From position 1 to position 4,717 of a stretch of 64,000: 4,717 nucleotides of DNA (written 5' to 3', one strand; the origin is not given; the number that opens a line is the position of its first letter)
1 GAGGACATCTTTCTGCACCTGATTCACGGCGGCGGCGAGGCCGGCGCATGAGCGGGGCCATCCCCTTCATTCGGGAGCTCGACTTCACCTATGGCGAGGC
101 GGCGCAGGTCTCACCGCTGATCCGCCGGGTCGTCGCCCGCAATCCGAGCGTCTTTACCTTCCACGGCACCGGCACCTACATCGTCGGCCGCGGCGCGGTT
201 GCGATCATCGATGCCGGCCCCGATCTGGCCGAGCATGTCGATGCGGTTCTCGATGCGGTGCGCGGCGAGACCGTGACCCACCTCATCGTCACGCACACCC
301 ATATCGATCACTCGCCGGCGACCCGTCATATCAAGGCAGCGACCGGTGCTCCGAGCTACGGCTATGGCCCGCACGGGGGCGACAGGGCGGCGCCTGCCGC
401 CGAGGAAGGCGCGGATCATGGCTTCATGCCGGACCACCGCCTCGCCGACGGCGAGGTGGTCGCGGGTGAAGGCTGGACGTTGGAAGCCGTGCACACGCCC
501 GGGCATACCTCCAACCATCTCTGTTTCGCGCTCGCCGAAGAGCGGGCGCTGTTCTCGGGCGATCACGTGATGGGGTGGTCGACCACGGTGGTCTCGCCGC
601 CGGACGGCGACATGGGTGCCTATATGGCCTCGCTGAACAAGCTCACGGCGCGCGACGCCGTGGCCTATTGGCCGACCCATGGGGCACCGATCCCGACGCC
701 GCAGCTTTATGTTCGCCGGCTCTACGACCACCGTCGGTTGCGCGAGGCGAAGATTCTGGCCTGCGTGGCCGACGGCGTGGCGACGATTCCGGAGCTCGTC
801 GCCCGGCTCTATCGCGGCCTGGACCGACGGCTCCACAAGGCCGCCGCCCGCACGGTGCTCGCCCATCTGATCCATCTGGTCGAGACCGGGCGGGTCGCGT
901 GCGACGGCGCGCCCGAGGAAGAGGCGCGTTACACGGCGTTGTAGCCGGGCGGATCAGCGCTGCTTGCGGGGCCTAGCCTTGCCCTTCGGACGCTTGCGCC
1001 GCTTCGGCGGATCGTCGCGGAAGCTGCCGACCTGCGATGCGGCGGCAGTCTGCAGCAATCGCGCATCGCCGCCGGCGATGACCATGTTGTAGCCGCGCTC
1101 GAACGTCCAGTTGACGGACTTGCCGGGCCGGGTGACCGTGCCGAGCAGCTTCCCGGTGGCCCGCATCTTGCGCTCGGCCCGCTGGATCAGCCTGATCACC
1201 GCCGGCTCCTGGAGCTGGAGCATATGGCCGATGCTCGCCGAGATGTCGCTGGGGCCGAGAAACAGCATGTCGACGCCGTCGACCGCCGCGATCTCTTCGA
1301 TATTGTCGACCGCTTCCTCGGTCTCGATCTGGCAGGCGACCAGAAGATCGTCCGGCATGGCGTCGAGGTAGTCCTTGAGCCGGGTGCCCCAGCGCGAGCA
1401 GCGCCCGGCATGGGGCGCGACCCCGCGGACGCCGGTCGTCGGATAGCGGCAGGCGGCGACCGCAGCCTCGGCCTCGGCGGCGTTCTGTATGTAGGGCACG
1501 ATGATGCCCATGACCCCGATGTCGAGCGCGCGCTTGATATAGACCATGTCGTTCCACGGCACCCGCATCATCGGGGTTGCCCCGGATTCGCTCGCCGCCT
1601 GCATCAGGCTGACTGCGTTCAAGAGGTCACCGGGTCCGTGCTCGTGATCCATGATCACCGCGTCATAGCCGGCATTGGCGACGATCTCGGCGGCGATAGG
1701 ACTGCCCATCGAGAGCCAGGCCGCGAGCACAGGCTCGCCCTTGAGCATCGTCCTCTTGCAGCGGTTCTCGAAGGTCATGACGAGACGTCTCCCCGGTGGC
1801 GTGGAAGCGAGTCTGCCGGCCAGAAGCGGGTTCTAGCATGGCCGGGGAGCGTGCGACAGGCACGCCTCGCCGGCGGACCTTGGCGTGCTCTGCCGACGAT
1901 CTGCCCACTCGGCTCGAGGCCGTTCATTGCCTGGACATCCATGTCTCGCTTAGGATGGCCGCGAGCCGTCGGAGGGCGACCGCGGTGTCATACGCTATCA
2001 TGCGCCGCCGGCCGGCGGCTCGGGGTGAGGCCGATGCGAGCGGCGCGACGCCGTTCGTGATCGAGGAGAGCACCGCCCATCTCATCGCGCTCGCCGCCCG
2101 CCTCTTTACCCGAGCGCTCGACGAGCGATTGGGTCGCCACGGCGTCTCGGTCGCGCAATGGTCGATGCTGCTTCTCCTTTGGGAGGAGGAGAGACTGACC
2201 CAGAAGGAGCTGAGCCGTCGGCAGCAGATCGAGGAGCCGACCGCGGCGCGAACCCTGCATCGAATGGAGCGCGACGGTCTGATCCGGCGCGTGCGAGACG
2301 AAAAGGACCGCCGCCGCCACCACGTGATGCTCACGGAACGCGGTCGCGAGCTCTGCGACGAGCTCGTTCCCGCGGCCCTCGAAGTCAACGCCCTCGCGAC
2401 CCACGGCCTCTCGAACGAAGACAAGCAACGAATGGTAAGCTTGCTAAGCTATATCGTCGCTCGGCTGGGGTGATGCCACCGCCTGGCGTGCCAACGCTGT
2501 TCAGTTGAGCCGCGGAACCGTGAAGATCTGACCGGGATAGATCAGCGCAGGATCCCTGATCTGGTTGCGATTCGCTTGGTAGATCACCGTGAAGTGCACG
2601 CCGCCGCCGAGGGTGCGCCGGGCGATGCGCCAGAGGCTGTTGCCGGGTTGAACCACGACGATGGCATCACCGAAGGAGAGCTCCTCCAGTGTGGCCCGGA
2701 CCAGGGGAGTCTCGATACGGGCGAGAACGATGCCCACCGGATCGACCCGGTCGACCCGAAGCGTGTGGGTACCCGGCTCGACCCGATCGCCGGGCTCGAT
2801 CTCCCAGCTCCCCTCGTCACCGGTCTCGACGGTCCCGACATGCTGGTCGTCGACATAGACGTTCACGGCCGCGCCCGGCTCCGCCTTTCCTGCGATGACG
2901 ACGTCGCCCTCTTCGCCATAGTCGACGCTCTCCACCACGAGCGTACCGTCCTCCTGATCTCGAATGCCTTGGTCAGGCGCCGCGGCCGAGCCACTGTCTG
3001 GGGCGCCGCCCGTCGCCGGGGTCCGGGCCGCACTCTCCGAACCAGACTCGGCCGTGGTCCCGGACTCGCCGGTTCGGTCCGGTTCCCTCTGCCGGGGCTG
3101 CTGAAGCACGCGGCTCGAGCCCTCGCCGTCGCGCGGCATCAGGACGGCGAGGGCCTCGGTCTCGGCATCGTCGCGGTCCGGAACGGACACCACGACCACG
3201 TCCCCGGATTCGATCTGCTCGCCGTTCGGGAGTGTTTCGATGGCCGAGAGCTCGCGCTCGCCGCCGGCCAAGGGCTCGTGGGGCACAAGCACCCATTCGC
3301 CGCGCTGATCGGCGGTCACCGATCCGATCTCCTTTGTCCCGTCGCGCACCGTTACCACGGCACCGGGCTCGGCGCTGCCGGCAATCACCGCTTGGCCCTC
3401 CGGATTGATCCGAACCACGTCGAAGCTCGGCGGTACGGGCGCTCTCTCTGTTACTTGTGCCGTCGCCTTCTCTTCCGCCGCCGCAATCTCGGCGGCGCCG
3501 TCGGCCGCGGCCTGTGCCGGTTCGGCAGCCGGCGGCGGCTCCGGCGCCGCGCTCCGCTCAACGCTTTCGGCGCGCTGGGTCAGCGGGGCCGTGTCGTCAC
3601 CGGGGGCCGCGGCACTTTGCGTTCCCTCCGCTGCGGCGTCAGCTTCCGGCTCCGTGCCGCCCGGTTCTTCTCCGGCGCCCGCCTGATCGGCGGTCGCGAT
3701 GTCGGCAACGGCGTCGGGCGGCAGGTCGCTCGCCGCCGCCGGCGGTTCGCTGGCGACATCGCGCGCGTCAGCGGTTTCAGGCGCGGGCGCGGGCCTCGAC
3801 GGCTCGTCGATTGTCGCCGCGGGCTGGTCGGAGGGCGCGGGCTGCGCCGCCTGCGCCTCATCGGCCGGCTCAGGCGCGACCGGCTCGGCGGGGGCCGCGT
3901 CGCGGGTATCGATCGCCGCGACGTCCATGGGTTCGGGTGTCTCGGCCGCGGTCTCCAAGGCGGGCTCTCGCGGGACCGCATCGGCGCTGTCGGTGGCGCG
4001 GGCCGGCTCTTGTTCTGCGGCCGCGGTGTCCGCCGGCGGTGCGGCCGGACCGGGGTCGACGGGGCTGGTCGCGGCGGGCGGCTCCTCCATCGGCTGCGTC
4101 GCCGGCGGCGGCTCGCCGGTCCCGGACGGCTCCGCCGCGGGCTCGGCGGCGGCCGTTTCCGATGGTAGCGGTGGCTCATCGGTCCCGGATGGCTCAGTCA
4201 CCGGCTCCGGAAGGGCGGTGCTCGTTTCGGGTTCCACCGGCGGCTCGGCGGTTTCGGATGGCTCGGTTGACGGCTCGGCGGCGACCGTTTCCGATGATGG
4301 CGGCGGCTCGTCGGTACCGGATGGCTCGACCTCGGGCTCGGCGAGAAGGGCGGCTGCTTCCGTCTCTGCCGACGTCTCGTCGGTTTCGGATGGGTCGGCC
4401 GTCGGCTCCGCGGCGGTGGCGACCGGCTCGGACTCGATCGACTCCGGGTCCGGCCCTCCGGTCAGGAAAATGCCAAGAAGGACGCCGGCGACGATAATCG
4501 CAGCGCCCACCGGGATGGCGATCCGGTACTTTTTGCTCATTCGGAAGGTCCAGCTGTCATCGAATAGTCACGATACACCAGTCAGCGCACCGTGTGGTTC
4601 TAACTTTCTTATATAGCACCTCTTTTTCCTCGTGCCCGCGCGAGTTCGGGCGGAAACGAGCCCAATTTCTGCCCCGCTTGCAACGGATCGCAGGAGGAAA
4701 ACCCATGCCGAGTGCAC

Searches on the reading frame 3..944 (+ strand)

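Call 84: search_protein_families(library=pfam, proteins=[window:3-944:+], max_evalue=0.0001)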
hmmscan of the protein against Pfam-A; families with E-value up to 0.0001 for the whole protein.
window:3-944:+ (313 aa): 2 families
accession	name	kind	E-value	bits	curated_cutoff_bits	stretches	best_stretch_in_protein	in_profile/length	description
PF00753.33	Lactamase_B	-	2.6e-19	70.3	22.7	1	58-222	9-192/196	Metallo-beta-lactamase superfamily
PF17778.7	BLACT_WH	-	5.4e-13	49.1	22.8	1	261-302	1-42/46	Beta-lactamase associated winged helix domain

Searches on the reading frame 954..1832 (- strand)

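Call 84: search_protein_families(library=pfam, proteins=[window:954-1832:-], max_evalue=0.0001)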
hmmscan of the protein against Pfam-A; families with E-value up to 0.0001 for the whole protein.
window:954-1832:- (292 aa): 1 family
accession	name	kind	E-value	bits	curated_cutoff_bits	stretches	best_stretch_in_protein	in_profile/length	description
PF03328.21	HpcH_HpaI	-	1.1e-37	129.9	25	1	39-260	5-218/221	HpcH/HpaI aldolase/citrate lyase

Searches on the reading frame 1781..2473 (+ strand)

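Call 84: search_protein_families(library=pfam, proteins=[window:1781-2473:+], max_evalue=0.0001)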
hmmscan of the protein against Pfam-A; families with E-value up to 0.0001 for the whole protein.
window:1781-2473:+ (230 aa): 5 families
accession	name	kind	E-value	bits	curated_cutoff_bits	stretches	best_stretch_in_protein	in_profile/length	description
PF01047.28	MarR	-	2.6e-14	53.3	24.6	1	123-179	2-58/59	MarR family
PF12802.13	MarR_2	-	2.9e-13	50.2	27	1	120-179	1-61/61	MarR family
PF22381.2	Staph_reg_Sar_Rot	-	1e-09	38.8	27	1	120-195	10-85/85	Transcriptional regulator SarA/Rot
PF13463.12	HTH_27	-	4.5e-08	33.7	22.2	1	135-188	15-68/68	Winged helix DNA-binding domain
PF13412.12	HTH_24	-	7.8e-06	25.8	21.9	1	129-169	8-48/48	Winged helix-turn-helix DNA-binding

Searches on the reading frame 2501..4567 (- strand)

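Call 69: search_protein_families(library=pfam, proteins=[window:2501-4567:-], max_evalue=0.00001)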
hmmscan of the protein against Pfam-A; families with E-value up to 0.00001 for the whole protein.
window:2501-4567:- (688 aa): 3 families
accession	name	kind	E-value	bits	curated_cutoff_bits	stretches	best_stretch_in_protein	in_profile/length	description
PF17936.7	Big_6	-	3.2e-13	50.2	27.6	1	383-437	6-60/83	Bacterial Ig domain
PF19077.6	Big_13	-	2.6e-11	44.4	27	0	559-612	32-88/102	Bacterial Ig-like domain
PF01476.26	LysM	-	1.9e-08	34.5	20.9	1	638-685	2-43/43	LysM domain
